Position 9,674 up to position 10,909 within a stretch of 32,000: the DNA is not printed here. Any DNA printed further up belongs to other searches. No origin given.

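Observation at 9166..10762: TauD/TfdA-like dioxygenase translationally coupled to a HEPN(RNAELH)-zinc-ribbon protein: candidate undescribed two-gene conflict module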

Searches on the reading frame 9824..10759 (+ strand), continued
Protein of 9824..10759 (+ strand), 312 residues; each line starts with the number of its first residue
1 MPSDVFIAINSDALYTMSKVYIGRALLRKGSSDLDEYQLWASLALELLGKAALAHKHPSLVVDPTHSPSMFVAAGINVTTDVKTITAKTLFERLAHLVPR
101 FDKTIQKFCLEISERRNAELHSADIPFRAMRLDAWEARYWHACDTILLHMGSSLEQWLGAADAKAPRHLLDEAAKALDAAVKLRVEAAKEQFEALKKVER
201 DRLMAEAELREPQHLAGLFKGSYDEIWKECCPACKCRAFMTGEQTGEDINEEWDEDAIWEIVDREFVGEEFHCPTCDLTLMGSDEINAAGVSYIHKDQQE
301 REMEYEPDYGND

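Call 70: search_dna_similar(query=window:9824-10759:+, collection=phages, mode=protein, max_rows=15, max_evalue=0.001)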
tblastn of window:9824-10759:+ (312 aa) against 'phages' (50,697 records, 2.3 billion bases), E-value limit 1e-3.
No match.

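Call 75: fold_search(model_id=the predicted structure, library=viral)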
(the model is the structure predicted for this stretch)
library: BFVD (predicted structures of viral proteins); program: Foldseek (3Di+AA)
matches with E <= 10: 196; with E <= 0.001: 0
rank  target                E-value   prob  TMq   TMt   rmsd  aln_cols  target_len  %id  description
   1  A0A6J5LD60            5.3e-02  0.97  0.15  0.45   5.4        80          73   15  Uncharacterized protein [uncultured Caudovirales phage]
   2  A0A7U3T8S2            9.4e-01  0.14  0.08  0.24   8.7        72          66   11  Uncharacterized protein [Bacillus phage Anthos]
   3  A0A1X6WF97            1.1e+00  0.20  0.13  0.36   5.8        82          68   11  (no name in the UniProt tables at hand)
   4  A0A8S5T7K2            1.1e+00  0.03  0.11  0.11  23.4       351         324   10  Sel1-like repeat [Myoviridae sp. cta6i12]
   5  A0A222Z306            1.1e+00  0.12  0.11  0.27   9.5       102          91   11  Uncharacterized protein [Bacillus phage PPIsBest]
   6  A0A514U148            1.1e+00  0.03  0.06  0.11  18.1       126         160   13  Uncharacterized protein [Gordonia phage Phendrix]
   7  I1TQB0                1.1e+00  0.03  0.15  0.12  23.1       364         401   11  (no name in the UniProt tables at hand)
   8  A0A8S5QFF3            1.3e+00  0.57  0.27  0.52   7.6       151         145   12  HEPN domain-containing protein [Siphoviridae sp. ct73D3]
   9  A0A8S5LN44            1.3e+00  0.09  0.17  0.22  16.7       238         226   14  Uncharacterized protein [Siphoviridae sp. ctDuC3]
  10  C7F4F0                1.3e+00  0.25  0.12  0.38   5.3        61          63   11  (no name in the UniProt tables at hand)
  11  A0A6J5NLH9            1.4e+00  0.18  0.11  0.32  17.0       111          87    7  Uncharacterized protein [uncultured Caudovirales phage]
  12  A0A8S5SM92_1          1.5e+00  0.08  0.13  0.04  23.1       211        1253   12  Minor structural protein putative tail fiber [Myoviridae sp. ctPoO4]
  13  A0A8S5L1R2            1.6e+00  0.13  0.09  0.18   8.9        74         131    4  Coat protein [ssRNA phage Zoerhiza.1_16]
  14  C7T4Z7                1.7e+00  0.14  0.12  0.12  14.6       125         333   11  p37 [Japanese holly fern mottle virus]
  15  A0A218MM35            2.0e+00  0.25  0.12  0.41   8.4        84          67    6  Uncharacterized protein [uncultured virus]
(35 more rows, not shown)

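Call 80: find_encoding_contigs(protein=P0247, flank=3000, max_places=2)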
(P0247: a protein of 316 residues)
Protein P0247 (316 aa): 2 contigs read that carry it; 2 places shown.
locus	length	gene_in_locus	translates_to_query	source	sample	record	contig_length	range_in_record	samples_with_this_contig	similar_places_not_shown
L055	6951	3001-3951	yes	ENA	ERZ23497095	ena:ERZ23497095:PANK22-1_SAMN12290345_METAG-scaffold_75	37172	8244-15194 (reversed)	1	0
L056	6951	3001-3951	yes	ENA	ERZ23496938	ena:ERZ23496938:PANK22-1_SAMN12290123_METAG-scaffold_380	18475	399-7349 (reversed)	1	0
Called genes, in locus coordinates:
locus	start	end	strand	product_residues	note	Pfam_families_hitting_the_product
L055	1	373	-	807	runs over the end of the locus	PF01266:DAO, PF07992:Pyr_redox_2 (faint), PF16350:FAO_M, PF01571:GCV_T, PF08669:GCV_T_C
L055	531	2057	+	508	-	PF06253:MTTB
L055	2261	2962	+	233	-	-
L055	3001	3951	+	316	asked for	-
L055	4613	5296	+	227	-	-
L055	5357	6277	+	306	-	-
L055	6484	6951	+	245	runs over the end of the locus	-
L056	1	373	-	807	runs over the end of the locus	PF01266:DAO, PF07992:Pyr_redox_2 (faint), PF16350:FAO_M, PF01571:GCV_T, PF08669:GCV_T_C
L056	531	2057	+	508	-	PF06253:MTTB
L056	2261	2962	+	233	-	-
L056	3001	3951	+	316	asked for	-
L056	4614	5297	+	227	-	-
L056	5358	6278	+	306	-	-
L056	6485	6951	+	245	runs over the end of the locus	-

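Call 81: find_encoding_contigs(protein=P0365, flank=3000, max_places=2)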
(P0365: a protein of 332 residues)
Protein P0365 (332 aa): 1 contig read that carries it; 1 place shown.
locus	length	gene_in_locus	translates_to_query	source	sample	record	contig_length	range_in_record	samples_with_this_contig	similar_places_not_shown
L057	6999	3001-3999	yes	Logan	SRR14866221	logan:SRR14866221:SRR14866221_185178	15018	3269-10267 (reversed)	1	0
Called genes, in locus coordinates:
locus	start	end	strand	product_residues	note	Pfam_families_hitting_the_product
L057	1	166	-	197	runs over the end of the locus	-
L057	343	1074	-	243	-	-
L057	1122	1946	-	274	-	-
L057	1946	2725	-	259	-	-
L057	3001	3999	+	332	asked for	-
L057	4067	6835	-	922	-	PF00270:DEAD, PF04851:ResIII, PF19778:RE_endonuc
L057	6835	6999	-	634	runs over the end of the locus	PF01555:N6_N4_Mtase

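Call 82: find_encoding_contigs(protein=P0388, flank=3000, max_places=2)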
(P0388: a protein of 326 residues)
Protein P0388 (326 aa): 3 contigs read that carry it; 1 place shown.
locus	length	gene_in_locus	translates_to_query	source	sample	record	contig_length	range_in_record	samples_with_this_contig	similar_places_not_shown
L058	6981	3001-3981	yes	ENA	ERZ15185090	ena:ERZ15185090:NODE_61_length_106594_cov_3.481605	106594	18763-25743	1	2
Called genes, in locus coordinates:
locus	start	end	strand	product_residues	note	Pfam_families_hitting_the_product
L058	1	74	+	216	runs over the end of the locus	-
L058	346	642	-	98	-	-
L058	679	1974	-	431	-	PF13454:NAD_binding_9 (faint), PF13434:Lys_Orn_oxgnase (weak)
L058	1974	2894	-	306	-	PF05168:HEPN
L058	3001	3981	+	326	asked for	-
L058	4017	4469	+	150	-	-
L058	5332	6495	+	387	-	PF00145:DNA_methylase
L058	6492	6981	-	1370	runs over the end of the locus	PF12705:PDDEXK_1 (weak), PF13086:AAA_11 (weak), PF13604:AAA_30, PF13245:AAA_19, PF13087:AAA_12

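Call 83: find_encoding_contigs(protein=P0330, flank=3000, max_places=2)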
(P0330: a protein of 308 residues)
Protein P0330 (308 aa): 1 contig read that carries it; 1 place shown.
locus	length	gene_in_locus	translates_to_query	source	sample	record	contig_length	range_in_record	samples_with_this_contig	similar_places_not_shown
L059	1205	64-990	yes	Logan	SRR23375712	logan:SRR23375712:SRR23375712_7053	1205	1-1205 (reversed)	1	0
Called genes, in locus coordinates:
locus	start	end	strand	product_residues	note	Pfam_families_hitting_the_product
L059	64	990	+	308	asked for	-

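Call 85: find_encoding_contigs(protein=P0329, flank=3000, max_places=2)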
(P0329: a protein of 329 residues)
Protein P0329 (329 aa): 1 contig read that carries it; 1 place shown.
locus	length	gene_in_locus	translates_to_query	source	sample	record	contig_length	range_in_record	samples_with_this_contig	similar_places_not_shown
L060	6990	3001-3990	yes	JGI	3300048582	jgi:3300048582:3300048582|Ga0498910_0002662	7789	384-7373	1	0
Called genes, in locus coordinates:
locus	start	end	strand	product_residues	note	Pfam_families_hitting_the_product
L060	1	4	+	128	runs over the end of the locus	?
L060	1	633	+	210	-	-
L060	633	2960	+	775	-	PF14490:HHH_RecD2, PF13086:AAA_11 (faint), PF13245:AAA_19, PF13604:AAA_30, PF01443:Viral_helicase1 (faint), PF22232:TraI_hel_assoc_N (faint), PF18335:SH3_13 (faint), PF13538:UvrD_C_2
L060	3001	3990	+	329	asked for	-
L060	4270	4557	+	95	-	PF13384:HTH_23 (weak)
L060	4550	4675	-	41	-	-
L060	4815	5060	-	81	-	-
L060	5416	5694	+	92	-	-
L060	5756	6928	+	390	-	PF14470:bPH_3, PF09851:SHOCT (weak)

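Call 86: find_encoding_contigs(protein=P0379, flank=3000, max_places=2)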
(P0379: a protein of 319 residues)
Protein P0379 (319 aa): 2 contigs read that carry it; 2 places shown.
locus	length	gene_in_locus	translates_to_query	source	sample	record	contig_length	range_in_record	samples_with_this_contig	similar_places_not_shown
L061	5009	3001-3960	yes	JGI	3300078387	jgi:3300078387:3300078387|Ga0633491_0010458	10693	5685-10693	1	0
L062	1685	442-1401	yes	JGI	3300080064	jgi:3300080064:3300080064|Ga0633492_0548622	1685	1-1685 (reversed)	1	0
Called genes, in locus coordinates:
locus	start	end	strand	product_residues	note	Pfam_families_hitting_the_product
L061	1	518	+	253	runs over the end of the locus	PF07505:DUF5131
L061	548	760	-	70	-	-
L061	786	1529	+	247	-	PF02586:SRAP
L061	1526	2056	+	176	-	PF00565:SNase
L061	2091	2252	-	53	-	-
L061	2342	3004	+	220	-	PF02668:TauD (weak)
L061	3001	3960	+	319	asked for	-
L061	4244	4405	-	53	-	PF11154:DUF2934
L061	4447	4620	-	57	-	PF11154:DUF2934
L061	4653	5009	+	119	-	?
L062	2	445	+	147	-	?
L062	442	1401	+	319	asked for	-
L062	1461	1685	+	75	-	?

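Call 87: find_encoding_contigs(protein=P0341, flank=3000, max_places=2)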
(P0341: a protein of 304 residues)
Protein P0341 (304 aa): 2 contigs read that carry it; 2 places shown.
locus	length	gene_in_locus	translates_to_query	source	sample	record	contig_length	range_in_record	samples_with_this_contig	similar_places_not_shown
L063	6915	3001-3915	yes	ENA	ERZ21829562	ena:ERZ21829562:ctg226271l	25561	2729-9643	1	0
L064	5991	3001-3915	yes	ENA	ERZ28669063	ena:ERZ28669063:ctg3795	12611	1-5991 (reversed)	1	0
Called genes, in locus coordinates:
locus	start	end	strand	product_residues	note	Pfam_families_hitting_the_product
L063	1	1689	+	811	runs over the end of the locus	-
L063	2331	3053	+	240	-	PF02668:TauD (faint)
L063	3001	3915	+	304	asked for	-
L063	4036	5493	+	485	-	PF05598:DUF772, PF01609:DDE_Tnp_1, PF13751:DDE_Tnp_1_6 (weak)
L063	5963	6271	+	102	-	-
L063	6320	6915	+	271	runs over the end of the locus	PF10544:T5orf172, PF13455:MUG113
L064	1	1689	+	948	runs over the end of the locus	-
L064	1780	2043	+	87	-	-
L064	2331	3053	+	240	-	PF02668:TauD (faint)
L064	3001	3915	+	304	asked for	-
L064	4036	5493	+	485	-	PF05598:DUF772, PF01609:DDE_Tnp_1, PF13751:DDE_Tnp_1_6 (weak)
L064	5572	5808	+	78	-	-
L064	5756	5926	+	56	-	-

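Call 88: find_encoding_contigs(protein=P0384, flank=3000, max_places=2)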
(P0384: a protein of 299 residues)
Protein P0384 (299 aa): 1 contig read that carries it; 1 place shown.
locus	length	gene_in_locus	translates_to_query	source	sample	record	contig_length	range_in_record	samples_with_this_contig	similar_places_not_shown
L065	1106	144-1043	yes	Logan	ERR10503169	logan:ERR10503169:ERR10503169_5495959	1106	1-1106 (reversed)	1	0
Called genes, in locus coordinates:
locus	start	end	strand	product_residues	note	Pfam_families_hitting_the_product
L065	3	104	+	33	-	?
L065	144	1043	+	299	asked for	-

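Call 92: search_protein_families(library=pfam, proteins=[L055:2261-2959:+, L055:4613-5293:+, L057:1946-2722:-, L058:4017-4466:+, L004:153-1403:+, L006:8054-9301:+, L053:4012-5199:+, L054:7053-8078:+, L015:10964-12160:+, L033:8633-9313:+], max_evalue=0.01)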
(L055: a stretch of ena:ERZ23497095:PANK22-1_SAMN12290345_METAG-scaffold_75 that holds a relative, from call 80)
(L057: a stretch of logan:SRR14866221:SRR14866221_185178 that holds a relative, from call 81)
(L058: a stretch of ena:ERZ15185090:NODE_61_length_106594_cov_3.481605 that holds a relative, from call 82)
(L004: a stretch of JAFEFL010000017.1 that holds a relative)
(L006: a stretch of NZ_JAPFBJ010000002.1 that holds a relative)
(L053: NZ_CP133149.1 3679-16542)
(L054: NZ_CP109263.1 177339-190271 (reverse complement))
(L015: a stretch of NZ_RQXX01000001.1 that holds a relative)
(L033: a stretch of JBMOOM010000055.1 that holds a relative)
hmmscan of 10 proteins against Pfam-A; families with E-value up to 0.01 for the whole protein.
L055:2261-2959:+ (233 aa): 1 family
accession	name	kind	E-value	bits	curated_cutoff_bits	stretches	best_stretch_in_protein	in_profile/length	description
PF10262.15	Rdx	-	0.003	18.2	22.6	1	89-149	10-64/74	Rdx family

L055:4613-5293:+ (227 aa): 0 families

L057:1946-2722:- (258 aa): 0 families

L058:4017-4466:+ (150 aa): 0 families

L004:153-1403:+ (417 aa): 3 families
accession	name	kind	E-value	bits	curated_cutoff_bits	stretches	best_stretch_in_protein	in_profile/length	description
PF00589.27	Phage_integrase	-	1.4e-08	35.1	27.1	1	219-371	2-157/172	Phage integrase family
PF13356.12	Arm-DNA-bind_3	-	1e-06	29.2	27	1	4-87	1-69/83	Arm DNA-binding domain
PF22022.2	Phage_int_M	-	1.2e-05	25.9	27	1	133-186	30-82/96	Phage integrase central domain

L006:8054-9301:+ (416 aa): 3 families
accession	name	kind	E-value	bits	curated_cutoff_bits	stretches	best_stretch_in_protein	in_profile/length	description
PF07804.18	HipA_C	-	1.3e-53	182.2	30.5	1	148-383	1-210/213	HipA-like C-terminal domain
PF13657.11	Couple_hipA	-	2.6e-26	92.4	22.5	1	5-103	1-98/99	HipA N-terminal domain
PF13545.12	HTH_Crp_2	-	0.0073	16.7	27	0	360-394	17-51/70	Crp-like helix-turn-helix domain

L053:4012-5199:+ (396 aa): 0 families

L054:7053-8078:+ (342 aa): 1 family
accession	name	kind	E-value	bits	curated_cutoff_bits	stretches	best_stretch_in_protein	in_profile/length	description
PF16289.11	PIN_12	-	3e-07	31.5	32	1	2-173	1-172/172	PIN domain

L015:10964-12160:+ (399 aa): 1 family
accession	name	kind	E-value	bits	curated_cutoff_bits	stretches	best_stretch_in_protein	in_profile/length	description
PF12358.13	DUF3644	-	6.8e-55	185.9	27.6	1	93-271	1-182/183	Domain of unknown function (DUF3644)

L033:8633-9313:+ (227 aa): 0 families

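Call 93: find_homologous_proteins(query=L015:10964-12160:+, max_evalue=0.00001)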
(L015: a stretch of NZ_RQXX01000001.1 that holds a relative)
Query L015:10964-12160:+ (399 aa): 2202 proteins with E <= 0.00001 among 7586 candidates; the best 120 are listed.
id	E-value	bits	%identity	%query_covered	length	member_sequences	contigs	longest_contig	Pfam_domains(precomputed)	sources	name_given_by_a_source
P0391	1.4e-264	895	98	100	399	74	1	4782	PF12358.14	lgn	-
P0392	4.2e-243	824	91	98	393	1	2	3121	PF12358.14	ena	-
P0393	1.2e-238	810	89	98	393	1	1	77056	PF12358.14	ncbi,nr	ncbi:MAG: DUF3644 domain-containing protein [Rhizobiales bacterium]|nr:DUF3644 domain-containing pro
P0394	2.4e-230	782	83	100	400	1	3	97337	PF12358.14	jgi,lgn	jgi:hypothetical protein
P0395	1.3e-228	777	84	99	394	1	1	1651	PF12358.14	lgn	-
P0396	8.0e-228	774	83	98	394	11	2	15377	PF12358.14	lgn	-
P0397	1.5e-226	770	84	98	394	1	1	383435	PF12358.14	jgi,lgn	jgi:hypothetical protein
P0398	1.9e-225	766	83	98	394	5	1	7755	PF12358.14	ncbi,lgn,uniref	ncbi:DUF3644 domain-containing protein [Labrys sp. KB_33_2]|uniref:DUF3644 domain-containing protein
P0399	4.4e-225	765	87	94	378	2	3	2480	PF12358.14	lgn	-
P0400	8.5e-225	764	83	99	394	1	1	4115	PF12358.14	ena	-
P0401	9.2e-225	764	82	98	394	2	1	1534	PF12358.14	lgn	-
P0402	1.3e-224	764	82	99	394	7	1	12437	PF12358.14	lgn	-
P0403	5.2e-224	762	83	98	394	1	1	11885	PF12358.14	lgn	-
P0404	1.1e-223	760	84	98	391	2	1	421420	PF12358.14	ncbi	-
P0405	3.4e-223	759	84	98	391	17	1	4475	PF12358.14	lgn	-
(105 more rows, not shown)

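Call 104: search_dna_similar(query=window:9824-10759:+, collection=plasmids, mode=protein, max_rows=40, rows=spread)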
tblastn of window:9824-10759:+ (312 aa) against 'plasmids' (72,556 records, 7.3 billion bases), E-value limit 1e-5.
Records with a match: 33; places in all: 34; records where one place covers at least 80% of the query: 25.
Best place of each record, by identity: 80-90% 5; 60-80% 1; <60% 27.
By first word of the organism name: Ralstonia 7; Pseudomonas 4; Shinella 4; Ketogulonicigenium 4; Agrobacterium 3; Bradyrhizobium 3; Sinorhizobium 2; Streptomyces 2; Paracoccus 1; uncultured 1; and 2 more.
By predicted mobility (MOB-suite, as given by PLSDB): non-mobilizable 16; conjugative 12; mobilizable 5.
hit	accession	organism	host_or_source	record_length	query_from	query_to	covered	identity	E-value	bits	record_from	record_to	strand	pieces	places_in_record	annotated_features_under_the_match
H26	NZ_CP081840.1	Agrobacterium vitis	Vitis,Cell culture,South Africa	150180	1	312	100%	86.5%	4e-161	504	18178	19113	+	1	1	hypothetical protein | TauD/TfdA family dioxygenase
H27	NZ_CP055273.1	Agrobacterium vitis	Vitis vinifera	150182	1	312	100%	86.5%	4e-161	504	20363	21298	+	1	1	hypothetical protein | TauD/TfdA family dioxygenase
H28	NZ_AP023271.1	Agrobacterium vitis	Vitis vinifera,grapevine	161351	1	312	100%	86.5%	1e-160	503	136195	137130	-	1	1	hypothetical protein | TauD/TfdA family dioxygenase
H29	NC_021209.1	Sinorhizobium sp. M14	microbial mats from Zloty Stok gold mine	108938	1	312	100%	86.2%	2e-160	502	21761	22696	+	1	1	hypothetical protein | TauD/TfdA family dioxygenase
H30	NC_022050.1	Paracoccus aminophilus JCM 7686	-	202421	1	312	100%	85.9%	2e-159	499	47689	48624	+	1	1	hypothetical protein | TauD/TfdA family dioxygenase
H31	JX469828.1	uncultured bacterium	-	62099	1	312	100%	77.2%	8e-86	481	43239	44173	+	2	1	hypothetical protein (x2)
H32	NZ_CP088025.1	Bradyrhizobium quebecense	Glycine max cv. AC Glengarry,Cell ...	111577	8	312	98%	49.0%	8e-75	256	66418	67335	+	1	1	hypothetical protein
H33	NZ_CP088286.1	Bradyrhizobium septentrionale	Glycine max cv. AC Glengarry,Cell ...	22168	8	312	98%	48.4%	3e-73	252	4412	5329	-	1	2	hypothetical protein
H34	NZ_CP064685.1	Bradyrhizobium sp. CW1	Acmispon strigosus,cell culture,bulk ...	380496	1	312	100%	46.8%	1e-69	241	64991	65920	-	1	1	hypothetical protein | TauD/TfdA family dioxygenase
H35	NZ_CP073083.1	Pseudomonas aeruginosa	Homo sapiens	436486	8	312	98%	40.3%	1e-49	184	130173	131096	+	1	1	hypothetical protein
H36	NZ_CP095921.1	Pseudomonas aeruginosa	Homo sapiens,rectal swab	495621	8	312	98%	40.3%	1e-49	184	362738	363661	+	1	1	hypothetical protein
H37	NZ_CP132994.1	Pseudomonas aeruginosa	Homo sapiens,sputum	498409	8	312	98%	40.3%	1e-49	184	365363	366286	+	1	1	hypothetical protein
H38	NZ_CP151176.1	Pseudomonas aeruginosa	Homo sapiens,cell culture,skin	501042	8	312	98%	40.3%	1e-49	184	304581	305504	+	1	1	hypothetical protein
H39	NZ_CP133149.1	Sinorhizobium chiapasense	Acaciella angustissima,cell culture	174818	2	299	96%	31.6%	4e-22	103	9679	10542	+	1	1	hypothetical protein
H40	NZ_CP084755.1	Roseateles sp. XES5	Xenopus laevis,bacterial culture,swab ...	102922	2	299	96%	30.8%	4e-22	103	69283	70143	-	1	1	hypothetical protein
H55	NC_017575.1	Ralstonia solanacearum Po82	-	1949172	58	291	75%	25.0%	2e-12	75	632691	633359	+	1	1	none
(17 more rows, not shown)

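Call 105: get_annotated_region(hit=H55, flank=4000)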
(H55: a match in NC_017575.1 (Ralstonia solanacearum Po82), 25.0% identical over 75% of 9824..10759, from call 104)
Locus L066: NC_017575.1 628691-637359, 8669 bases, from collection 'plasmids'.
description: Ralstonia solanacearum Po82 megaplasmid, complete sequence
organism: Ralstonia solanacearum Po82 (NCBI taxid 1031711)
taxonomy: Bacteria; Pseudomonadota; Betaproteobacteria; Burkholderiales; Burkholderiaceae; Ralstonia; Ralstonia solanacearum; Ralstonia solanacearum Po82
host: -; source: -; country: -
typing (MOB-suite, as given by PLSDB): non-mobilizable
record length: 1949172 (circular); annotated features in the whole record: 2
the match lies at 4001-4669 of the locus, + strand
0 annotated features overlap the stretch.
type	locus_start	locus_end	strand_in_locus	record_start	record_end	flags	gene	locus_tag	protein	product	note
